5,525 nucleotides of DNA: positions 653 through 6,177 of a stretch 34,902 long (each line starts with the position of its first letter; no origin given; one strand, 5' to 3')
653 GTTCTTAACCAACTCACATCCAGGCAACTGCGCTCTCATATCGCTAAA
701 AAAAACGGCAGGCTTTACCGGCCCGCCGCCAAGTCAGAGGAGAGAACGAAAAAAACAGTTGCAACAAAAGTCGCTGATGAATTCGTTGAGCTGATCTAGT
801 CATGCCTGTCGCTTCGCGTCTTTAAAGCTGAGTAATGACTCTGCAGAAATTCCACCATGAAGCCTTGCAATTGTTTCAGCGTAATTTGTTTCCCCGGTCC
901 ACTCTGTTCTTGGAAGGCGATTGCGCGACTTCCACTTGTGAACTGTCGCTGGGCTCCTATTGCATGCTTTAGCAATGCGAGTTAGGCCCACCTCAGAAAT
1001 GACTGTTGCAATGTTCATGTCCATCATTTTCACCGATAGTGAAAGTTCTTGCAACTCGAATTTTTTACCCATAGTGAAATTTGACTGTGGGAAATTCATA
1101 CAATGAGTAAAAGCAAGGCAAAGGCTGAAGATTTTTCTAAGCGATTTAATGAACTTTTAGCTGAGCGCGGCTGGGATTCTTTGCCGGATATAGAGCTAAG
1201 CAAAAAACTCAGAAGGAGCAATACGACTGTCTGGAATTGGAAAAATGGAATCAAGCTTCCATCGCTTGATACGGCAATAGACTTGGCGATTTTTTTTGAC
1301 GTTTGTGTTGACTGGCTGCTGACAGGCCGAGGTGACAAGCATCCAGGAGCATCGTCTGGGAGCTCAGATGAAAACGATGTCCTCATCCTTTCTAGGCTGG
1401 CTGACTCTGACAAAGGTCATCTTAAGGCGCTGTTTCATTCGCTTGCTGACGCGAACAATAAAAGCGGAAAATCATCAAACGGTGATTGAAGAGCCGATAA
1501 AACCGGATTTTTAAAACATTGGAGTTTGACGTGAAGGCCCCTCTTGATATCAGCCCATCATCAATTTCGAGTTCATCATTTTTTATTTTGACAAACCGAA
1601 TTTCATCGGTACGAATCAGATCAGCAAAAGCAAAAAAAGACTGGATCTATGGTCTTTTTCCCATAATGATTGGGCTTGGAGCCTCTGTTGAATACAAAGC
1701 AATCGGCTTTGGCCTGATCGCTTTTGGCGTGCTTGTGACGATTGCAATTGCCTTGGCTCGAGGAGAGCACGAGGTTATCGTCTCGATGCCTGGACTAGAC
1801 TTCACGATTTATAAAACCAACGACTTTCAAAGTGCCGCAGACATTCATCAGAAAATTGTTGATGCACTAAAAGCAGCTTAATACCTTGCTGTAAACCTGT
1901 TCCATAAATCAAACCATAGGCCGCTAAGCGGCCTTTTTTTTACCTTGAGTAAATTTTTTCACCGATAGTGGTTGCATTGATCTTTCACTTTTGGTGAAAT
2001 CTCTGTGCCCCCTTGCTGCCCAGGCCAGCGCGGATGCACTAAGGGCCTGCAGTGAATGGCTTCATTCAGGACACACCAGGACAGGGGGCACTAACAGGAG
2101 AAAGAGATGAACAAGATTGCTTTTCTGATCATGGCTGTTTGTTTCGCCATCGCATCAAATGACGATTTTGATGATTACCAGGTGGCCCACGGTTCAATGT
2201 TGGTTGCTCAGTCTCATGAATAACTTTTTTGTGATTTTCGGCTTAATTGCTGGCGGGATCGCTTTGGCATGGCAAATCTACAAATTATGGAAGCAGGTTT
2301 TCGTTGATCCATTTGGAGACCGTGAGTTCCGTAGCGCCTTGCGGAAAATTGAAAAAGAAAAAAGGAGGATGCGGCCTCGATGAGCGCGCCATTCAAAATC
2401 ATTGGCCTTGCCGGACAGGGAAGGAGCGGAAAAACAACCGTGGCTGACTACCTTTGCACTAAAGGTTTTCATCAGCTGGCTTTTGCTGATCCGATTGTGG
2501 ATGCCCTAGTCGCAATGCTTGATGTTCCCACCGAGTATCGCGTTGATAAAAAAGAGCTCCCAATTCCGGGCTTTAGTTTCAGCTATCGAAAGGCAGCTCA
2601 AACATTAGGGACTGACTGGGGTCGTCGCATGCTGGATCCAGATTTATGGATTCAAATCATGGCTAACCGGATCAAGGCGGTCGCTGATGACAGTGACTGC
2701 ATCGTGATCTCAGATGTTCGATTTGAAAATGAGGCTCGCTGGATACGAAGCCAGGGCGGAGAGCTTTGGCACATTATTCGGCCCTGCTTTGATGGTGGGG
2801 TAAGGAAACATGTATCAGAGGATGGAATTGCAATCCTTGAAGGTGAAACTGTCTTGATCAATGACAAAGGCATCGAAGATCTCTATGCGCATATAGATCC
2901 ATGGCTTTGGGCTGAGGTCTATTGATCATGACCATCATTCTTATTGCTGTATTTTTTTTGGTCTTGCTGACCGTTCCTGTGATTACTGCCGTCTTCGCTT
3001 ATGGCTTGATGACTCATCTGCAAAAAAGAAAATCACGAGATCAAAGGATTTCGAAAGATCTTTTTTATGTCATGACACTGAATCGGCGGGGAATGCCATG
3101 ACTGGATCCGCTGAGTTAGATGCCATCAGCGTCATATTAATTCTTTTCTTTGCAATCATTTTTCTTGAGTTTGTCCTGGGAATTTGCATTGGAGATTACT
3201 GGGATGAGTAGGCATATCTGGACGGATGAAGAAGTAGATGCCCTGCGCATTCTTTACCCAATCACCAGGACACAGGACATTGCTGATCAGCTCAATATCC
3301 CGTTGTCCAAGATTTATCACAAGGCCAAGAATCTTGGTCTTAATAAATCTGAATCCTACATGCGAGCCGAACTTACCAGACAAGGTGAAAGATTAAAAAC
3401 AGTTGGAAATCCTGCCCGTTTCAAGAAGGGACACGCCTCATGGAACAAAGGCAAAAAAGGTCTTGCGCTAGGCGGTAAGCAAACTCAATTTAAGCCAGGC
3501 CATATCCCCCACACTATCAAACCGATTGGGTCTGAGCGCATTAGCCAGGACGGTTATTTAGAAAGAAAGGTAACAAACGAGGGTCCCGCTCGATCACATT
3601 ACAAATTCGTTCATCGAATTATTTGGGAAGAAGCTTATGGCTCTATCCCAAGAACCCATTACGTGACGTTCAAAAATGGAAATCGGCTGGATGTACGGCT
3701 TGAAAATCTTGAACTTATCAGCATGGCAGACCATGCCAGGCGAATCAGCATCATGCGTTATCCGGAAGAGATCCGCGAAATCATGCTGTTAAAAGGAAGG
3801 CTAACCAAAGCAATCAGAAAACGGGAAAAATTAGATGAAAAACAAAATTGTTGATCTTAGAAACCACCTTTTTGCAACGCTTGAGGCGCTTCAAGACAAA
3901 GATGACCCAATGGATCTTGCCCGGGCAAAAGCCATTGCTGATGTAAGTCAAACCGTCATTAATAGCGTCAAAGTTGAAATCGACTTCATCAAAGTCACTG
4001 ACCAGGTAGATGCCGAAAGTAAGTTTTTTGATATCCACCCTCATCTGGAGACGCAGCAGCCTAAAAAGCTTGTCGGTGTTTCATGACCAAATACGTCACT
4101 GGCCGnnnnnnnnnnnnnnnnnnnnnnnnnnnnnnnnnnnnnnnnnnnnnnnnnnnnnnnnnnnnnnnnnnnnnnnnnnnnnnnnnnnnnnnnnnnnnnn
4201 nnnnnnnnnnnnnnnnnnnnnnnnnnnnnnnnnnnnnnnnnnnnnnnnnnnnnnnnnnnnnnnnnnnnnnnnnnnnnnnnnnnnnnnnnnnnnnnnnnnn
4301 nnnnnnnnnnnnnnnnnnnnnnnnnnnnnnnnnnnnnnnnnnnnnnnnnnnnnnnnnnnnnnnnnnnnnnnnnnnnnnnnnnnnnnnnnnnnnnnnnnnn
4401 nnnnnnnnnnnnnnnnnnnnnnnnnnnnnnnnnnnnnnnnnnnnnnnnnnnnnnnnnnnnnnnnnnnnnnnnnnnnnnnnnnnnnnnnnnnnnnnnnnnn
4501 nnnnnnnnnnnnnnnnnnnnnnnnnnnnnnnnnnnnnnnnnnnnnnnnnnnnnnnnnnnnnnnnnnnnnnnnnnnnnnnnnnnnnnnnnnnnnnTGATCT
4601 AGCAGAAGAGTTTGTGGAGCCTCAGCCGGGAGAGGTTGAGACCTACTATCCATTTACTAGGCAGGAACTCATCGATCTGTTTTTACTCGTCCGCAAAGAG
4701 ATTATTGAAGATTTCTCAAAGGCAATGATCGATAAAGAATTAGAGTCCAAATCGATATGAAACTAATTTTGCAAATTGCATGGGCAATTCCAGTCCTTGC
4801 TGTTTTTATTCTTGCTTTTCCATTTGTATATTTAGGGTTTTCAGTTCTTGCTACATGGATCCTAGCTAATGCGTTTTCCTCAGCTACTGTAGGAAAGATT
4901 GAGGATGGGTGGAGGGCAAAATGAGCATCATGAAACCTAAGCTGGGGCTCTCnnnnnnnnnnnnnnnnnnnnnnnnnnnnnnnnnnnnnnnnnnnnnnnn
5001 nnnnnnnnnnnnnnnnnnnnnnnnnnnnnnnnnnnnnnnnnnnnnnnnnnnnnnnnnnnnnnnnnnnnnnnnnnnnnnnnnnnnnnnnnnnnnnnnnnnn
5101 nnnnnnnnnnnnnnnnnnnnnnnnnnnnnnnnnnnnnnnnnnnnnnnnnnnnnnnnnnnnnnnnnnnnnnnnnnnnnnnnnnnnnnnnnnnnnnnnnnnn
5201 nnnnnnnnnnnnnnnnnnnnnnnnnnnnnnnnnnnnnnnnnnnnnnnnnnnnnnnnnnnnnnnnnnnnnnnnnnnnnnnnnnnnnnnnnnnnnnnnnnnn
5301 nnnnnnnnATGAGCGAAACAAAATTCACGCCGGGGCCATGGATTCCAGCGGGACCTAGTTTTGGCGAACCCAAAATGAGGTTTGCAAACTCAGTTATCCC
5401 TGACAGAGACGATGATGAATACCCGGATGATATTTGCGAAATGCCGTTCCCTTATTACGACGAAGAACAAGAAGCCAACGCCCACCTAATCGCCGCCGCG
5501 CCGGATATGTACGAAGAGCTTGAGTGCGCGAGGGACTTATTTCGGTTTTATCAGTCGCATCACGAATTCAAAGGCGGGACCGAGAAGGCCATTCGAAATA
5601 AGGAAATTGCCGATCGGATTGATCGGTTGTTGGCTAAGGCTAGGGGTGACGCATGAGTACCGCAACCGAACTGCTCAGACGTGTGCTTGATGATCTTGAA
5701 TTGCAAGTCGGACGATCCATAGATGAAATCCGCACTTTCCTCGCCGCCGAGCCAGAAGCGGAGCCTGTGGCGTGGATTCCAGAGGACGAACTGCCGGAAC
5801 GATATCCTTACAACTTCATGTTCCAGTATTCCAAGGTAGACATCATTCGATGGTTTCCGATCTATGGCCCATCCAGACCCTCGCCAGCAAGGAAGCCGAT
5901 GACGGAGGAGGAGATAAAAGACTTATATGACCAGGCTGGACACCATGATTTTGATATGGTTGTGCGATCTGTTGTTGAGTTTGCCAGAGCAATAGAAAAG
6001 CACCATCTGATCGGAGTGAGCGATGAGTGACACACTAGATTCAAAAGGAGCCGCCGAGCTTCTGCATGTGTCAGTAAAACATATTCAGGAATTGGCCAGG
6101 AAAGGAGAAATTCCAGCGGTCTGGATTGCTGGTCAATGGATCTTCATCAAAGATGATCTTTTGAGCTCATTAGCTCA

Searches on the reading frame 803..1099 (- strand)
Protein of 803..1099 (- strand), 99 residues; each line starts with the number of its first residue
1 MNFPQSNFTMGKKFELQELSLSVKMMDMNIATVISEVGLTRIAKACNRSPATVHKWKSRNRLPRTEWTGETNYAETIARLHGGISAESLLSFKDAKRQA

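Call 63: search_protein_families(library=phrogs, proteins=[window:803-1099:-], max_evalue=0.001)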
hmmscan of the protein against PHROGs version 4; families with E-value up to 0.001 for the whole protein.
window:803-1099:- (99 aa): 1 family
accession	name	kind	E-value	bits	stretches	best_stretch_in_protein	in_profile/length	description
phrog_35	-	transcription regulation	2.6e-11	44.9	1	20-92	68-136/181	transcriptional repressor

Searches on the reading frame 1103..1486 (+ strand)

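Call 62: search_protein_families(library=phrogs, proteins=[window:1103-1486:+], max_evalue=0.001)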
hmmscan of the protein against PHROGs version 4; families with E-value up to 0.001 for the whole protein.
window:1103-1486:+ (128 aa): 5 families
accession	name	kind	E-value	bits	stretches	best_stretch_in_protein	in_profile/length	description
phrog_8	-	transcription regulation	7.2e-12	46.4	1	6-85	72-148/346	transcriptional regulator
phrog_4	-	transcription regulation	4.6e-09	36.7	1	5-87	132-205/400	transcriptional repressor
phrog_2328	-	transcription regulation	6.4e-07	30.2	1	6-87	11-91/128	transcriptional repressor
phrog_3037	-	transcription regulation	9.6e-07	29.8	1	34-108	42-120/189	transcriptional repressor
phrog_2967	-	transcription regulation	3.9e-06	27.6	1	4-87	4-78/225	transcriptional regulator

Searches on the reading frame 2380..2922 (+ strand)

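Call 62: search_protein_families(library=phrogs, proteins=[window:2380-2922:+], max_evalue=0.001)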
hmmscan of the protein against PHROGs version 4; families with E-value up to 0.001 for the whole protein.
window:2380-2922:+ (181 aa): 1 family
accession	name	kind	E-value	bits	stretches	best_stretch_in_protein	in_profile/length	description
phrog_139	-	other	5.1e-51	175.1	1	6-173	84-257/342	deoxynucleoside monophosphate kinase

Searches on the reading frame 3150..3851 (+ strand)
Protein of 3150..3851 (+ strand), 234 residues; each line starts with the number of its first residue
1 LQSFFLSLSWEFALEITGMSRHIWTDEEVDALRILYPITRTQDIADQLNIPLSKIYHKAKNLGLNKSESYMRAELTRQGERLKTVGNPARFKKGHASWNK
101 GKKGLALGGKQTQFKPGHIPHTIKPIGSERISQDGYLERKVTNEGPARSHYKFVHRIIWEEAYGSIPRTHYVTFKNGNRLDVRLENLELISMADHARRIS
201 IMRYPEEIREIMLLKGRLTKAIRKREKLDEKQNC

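Call 62: search_protein_families(library=phrogs, proteins=[window:3150-3851:+], max_evalue=0.001)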
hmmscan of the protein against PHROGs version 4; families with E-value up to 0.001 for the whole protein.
window:3150-3851:+ (234 aa): 9 families
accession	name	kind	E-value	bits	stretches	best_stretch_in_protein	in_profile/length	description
phrog_1891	-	DNA, RNA and nucleotide metabolism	2e-55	189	1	18-231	46-246/255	HNH endonuclease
phrog_7545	-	DNA, RNA and nucleotide metabolism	3.2e-10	41.4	1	41-211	21-145/160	HNH endonuclease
phrog_959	-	DNA, RNA and nucleotide metabolism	9.5e-10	39.4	1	127-212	35-120/138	HNH endonuclease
phrog_59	-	DNA, RNA and nucleotide metabolism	1.1e-09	39.2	1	123-197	169-233/423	HNH endonuclease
phrog_99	-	DNA, RNA and nucleotide metabolism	3.3e-09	37.9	1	125-201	141-207/383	HNH endonuclease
phrog_323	-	transcription regulation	6.6e-07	30.2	1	19-68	92-141/319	transcriptional regulator, D5-like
phrog_4578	-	DNA, RNA and nucleotide metabolism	0.00014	22.7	1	154-193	14-53/130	HNH endonuclease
phrog_826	-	DNA, RNA and nucleotide metabolism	0.00024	21.8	1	152-198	110-157/281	HNH endonuclease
phrog_20891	-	DNA, RNA and nucleotide metabolism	0.00062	20.5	1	127-193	129-196/219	HNH endonuclease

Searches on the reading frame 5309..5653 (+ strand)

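Call 62: search_protein_families(library=phrogs, proteins=[window:5309-5653:+], max_evalue=0.001)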
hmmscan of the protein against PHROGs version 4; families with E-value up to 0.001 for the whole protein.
window:5309-5653:+ (115 aa): 1 family
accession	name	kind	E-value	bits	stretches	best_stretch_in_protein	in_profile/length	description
phrog_1273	-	unknown function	7.9e-17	62.5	1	1-114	3-100/103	-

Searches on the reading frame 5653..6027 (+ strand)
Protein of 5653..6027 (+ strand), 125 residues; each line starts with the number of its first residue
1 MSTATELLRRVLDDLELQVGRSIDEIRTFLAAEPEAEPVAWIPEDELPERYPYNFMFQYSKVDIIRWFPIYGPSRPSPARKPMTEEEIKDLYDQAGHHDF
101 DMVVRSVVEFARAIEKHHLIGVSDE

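Call 62: search_protein_families(library=phrogs, proteins=[window:5653-6027:+], max_evalue=0.001)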
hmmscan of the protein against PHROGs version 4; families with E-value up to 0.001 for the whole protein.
window:5653-6027:+ (125 aa): 1 family
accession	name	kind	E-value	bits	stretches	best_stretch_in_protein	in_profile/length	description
phrog_20840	-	unknown function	2.8e-13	51.3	1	26-75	81-133/142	-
